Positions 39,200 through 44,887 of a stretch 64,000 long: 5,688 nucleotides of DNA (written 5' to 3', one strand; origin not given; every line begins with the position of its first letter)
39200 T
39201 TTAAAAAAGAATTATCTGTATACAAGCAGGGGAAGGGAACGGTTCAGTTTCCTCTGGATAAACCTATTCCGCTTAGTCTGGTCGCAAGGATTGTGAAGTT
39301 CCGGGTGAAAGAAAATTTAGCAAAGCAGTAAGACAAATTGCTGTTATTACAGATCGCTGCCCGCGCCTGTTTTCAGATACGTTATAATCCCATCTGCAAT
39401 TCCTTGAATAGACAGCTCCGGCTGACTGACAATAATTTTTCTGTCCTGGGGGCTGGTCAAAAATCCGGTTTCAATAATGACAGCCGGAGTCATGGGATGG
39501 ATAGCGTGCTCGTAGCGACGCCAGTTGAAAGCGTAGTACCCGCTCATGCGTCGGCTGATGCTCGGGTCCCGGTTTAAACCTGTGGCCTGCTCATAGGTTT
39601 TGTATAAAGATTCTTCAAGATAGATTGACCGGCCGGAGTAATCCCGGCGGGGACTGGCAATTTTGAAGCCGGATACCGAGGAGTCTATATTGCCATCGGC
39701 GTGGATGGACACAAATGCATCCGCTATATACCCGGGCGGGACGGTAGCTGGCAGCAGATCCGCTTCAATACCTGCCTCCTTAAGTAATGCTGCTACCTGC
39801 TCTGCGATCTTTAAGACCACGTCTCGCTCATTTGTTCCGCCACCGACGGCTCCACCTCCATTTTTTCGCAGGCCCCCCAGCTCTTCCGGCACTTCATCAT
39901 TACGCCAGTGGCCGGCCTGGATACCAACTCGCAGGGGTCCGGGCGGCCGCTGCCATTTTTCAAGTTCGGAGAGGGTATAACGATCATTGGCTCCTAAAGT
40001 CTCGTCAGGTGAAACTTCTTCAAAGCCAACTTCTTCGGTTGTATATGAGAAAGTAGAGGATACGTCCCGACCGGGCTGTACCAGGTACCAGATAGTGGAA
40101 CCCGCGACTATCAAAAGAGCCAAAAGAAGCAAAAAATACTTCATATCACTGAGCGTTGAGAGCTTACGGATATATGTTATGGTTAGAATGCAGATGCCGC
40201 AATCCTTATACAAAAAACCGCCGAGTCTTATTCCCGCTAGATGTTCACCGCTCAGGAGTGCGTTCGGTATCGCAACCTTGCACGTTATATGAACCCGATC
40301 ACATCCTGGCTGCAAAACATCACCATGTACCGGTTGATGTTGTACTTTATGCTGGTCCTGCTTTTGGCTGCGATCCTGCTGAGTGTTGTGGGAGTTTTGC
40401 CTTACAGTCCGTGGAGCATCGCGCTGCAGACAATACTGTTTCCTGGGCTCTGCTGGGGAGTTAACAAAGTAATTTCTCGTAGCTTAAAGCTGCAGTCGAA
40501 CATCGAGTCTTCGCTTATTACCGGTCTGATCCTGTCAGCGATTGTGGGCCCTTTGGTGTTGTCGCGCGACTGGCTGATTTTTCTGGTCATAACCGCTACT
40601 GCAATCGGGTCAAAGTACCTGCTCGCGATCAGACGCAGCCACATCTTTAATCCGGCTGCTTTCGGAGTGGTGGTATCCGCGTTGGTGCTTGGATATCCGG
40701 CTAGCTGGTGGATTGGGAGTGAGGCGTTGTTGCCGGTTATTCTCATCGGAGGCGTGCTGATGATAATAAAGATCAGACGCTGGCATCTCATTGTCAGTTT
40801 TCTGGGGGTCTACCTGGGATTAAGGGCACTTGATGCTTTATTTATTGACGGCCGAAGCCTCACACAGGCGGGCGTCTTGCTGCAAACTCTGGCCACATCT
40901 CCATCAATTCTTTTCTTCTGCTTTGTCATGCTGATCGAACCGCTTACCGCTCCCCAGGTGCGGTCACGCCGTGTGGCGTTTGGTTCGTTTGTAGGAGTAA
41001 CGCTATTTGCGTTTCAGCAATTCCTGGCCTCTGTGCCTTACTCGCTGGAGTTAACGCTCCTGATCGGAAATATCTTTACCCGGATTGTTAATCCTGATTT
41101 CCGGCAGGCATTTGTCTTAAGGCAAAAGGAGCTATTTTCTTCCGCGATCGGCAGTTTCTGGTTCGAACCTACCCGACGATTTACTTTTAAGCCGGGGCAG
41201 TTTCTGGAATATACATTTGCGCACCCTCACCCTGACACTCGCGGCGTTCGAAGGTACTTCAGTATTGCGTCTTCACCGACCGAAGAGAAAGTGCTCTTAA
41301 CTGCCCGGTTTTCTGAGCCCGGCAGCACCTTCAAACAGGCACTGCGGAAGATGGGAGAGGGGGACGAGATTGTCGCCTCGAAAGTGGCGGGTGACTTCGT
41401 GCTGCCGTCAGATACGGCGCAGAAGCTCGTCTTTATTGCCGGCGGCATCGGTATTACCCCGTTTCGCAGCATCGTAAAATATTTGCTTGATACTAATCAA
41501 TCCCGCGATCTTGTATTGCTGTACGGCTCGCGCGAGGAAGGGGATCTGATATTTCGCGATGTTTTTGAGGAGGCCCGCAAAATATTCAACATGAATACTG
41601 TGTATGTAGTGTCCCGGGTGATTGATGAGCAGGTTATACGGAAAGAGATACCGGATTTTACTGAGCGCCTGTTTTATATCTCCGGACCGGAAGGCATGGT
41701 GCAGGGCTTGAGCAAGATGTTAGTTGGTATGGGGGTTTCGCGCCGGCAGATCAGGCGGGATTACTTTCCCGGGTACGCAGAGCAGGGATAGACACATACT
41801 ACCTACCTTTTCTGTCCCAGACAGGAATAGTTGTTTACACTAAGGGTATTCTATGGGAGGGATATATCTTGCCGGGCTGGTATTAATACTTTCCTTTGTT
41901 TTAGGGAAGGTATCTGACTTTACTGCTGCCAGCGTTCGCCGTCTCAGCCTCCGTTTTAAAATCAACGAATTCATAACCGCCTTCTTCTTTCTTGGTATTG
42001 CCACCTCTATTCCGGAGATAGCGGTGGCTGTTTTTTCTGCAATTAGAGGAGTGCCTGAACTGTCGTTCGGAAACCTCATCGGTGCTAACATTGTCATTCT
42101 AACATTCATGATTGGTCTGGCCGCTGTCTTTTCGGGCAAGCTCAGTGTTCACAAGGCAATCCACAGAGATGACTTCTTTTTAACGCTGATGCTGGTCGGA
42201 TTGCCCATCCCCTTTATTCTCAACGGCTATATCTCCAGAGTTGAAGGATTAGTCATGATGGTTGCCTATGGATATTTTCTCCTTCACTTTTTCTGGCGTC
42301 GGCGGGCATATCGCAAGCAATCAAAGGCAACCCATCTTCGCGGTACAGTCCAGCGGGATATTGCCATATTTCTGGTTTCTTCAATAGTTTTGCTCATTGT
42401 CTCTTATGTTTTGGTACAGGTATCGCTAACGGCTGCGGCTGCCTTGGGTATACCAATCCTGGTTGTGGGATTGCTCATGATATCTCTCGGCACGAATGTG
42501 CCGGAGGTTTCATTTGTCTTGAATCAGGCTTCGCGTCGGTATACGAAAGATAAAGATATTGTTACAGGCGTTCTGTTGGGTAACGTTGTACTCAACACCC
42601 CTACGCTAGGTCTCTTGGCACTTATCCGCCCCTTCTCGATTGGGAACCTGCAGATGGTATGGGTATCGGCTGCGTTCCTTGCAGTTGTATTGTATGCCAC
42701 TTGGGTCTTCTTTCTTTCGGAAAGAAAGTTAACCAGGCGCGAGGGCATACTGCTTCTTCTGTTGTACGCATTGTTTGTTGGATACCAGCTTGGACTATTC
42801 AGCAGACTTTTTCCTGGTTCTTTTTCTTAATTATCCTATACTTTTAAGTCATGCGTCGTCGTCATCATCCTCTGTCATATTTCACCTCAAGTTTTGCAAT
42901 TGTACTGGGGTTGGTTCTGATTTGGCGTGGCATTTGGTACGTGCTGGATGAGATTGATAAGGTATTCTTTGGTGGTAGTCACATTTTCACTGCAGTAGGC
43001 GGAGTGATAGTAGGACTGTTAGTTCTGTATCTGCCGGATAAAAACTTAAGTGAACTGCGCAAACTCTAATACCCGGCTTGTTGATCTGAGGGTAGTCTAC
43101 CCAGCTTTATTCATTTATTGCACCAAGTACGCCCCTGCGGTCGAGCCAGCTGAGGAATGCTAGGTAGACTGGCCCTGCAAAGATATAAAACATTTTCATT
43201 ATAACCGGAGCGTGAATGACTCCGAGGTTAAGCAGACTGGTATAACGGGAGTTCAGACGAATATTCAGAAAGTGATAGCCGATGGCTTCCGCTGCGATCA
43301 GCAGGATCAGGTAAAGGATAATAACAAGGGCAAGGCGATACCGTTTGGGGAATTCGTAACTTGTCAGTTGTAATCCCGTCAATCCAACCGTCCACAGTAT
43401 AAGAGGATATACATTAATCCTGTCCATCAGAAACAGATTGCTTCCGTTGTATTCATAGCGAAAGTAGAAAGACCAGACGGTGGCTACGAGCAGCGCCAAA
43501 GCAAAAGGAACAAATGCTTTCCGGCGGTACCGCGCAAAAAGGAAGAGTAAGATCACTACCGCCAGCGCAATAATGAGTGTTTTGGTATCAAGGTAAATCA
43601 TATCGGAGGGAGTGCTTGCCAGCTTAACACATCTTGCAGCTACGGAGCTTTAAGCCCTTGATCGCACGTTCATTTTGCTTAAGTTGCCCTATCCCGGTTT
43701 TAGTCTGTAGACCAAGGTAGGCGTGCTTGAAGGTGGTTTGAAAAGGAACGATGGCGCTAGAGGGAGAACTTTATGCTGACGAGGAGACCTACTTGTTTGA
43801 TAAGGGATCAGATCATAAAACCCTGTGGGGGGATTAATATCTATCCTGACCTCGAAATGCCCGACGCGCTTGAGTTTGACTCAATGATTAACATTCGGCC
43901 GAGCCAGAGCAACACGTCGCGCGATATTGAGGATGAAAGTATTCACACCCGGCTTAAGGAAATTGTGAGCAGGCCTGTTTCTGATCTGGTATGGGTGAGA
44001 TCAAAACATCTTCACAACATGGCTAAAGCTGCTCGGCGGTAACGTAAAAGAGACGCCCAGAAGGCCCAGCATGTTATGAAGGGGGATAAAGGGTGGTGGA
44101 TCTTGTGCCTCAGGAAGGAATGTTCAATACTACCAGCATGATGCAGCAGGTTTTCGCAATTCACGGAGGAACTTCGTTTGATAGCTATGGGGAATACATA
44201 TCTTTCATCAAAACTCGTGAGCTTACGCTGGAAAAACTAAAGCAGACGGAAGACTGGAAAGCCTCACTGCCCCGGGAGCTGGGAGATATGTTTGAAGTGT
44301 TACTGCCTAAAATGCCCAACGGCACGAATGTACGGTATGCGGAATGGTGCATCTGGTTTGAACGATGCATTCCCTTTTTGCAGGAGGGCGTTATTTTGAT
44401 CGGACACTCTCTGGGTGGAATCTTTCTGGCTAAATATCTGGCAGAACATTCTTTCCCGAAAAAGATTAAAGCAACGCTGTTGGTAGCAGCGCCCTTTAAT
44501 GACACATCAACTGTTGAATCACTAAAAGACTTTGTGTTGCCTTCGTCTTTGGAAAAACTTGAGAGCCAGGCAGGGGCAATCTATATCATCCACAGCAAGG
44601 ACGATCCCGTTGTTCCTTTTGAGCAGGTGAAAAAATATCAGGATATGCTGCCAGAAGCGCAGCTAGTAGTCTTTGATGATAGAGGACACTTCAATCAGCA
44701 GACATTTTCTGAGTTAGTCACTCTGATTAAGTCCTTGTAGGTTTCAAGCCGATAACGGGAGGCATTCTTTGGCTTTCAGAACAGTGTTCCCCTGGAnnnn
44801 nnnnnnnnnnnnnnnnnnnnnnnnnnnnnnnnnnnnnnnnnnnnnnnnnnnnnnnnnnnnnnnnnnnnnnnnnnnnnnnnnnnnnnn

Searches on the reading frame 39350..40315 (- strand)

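Call 72: search_protein_families(library=pfam, proteins=[window:39350-40315:-], max_evalue=0.0001)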
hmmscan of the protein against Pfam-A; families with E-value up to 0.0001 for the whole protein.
window:39350-40315:- (322 aa): 1 family
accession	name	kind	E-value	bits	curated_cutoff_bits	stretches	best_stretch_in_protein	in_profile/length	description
PF01520.23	Amidase_3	-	2.1e-18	67.4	27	1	198-311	68-173/174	N-acetylmuramoyl-L-alanine amidase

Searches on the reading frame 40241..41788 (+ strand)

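Call 72: search_protein_families(library=pfam, proteins=[window:40241-41788:+], max_evalue=0.0001)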
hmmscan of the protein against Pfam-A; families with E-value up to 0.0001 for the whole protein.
window:40241-41788:+ (516 aa): 1 family
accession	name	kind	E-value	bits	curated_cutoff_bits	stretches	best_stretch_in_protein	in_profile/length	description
PF00175.26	NAD_binding_1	-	1.5e-11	45.3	22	1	398-490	1-107/109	Oxidoreductase NAD-binding domain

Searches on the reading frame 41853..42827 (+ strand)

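Call 72: search_protein_families(library=pfam, proteins=[window:41853-42827:+], max_evalue=0.0001)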
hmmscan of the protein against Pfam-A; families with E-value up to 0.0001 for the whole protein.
window:41853-42827:+ (325 aa): 1 family
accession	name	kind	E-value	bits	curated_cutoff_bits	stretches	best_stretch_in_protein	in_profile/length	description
PF01699.29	Na_Ca_ex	-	2.6e-36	125.3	24.9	2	8-148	4-151/151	Sodium/calcium exchanger protein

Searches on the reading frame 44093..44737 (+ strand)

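Call 10: search_protein_families(library=pfam, proteins=[window:44093-44737:+], max_evalue=0.001)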
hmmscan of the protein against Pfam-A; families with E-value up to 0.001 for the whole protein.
window:44093-44737:+ (215 aa): 5 families
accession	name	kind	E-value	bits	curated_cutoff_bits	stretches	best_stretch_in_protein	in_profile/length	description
PF06821.19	Ser_hydrolase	-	2.5e-13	50.7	22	1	53-203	13-157/172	Serine hydrolase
PF00561.26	Abhydrolase_1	-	8.6e-12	45.7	25.8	1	95-144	66-115/245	alpha/beta hydrolase fold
PF12697.13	Abhydrolase_6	-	8.8e-07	30.2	26.3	0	98-135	66-96/217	Alpha/beta hydrolase family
PF12146.15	Hydrolase_4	-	3.9e-05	23.5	27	0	99-141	77-117/239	Serine aminopeptidase, S33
PF12695.13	Abhydrolase_5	-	7.2e-05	23.1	27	0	67-192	27-132/164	Alpha/beta hydrolase family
